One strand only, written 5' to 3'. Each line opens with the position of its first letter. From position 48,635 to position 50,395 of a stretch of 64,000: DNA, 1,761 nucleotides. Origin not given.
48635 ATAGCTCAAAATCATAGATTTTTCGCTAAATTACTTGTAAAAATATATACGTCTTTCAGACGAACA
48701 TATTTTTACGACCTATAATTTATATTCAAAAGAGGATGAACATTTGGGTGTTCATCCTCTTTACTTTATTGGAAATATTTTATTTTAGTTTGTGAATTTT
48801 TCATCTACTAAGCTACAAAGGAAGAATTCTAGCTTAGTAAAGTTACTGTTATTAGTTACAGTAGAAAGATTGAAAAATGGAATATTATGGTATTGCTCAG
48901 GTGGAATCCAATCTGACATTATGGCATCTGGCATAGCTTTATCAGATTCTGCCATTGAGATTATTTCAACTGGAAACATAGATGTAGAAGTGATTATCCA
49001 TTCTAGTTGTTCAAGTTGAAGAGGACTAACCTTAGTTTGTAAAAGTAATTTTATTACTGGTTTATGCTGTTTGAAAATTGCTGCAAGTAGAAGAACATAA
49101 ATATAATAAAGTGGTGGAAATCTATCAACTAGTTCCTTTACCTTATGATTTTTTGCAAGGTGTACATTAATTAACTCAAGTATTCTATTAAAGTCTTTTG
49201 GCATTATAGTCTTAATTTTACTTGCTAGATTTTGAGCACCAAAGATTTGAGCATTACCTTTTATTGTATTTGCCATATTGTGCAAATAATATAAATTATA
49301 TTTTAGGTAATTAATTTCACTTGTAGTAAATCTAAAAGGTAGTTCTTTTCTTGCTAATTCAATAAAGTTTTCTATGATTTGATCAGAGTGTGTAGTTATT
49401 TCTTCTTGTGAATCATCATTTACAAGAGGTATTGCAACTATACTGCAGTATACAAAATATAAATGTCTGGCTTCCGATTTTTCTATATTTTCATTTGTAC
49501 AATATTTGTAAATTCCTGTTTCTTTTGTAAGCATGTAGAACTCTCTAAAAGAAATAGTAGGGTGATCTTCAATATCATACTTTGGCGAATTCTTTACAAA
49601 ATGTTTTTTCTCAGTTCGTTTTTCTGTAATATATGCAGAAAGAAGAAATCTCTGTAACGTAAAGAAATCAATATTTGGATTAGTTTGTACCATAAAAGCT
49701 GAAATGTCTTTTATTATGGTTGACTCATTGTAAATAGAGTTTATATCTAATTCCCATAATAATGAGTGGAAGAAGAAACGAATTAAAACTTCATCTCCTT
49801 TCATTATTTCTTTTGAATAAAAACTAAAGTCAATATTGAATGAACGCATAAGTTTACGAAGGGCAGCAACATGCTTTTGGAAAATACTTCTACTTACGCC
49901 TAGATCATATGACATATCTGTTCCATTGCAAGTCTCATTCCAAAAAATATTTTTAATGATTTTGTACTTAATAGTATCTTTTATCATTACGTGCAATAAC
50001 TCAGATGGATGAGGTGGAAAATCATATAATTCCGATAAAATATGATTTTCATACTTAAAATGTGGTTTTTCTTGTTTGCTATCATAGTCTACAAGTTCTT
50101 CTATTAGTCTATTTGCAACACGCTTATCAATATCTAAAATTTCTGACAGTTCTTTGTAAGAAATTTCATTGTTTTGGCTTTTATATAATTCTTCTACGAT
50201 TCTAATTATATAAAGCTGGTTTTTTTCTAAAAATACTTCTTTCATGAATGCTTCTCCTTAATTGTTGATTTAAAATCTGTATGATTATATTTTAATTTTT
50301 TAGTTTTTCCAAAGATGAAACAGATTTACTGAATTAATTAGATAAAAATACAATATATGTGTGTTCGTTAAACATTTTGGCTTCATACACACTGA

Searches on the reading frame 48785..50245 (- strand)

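Call 4: search_protein_families(library=pfam, proteins=[window:48785-50245:-], max_evalue=0.1)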
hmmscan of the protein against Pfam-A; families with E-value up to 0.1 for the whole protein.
window:48785-50245:- (486 aa): 3 families
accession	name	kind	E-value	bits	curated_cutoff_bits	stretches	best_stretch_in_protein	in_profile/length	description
PF05043.19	Mga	-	1.1e-12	48.8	21.1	1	81-162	6-86/87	Mga helix-turn-helix domain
PF08279.18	HTH_11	-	1.3e-06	28.6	25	1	15-51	4-39/55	HTH domain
PF13412.12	HTH_24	-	5.6e-05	23.1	21.9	1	14-53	6-43/48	Winged helix-turn-helix DNA-binding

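Call 5: search_protein_families(library=ncbifam, proteins=[window:48785-50245:-], max_evalue=0.1)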
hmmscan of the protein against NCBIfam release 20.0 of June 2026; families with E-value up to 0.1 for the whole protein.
window:48785-50245:- (486 aa): 4 families
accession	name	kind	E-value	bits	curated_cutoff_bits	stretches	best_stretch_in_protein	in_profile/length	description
NF053736.1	AcpB_EbpR_MafR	subfamily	2.6e-21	76.5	130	1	6-421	1-418/481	AcpB/EbpR/MafR family transcriptional regulator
NF052532.1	TransRegPagRBaca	equivalog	0.043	13.9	170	0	81-131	18-67/99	transcriptional repressor PagR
NF053606.1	Sta1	subfamily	0.045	13.9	80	0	15-54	24-61/100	Sta1 family transcriptional regulator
TIGR00122.1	birA_repr_reg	equivalog_domain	0.046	13.6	70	0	104-131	13-39/69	biotin operon repressor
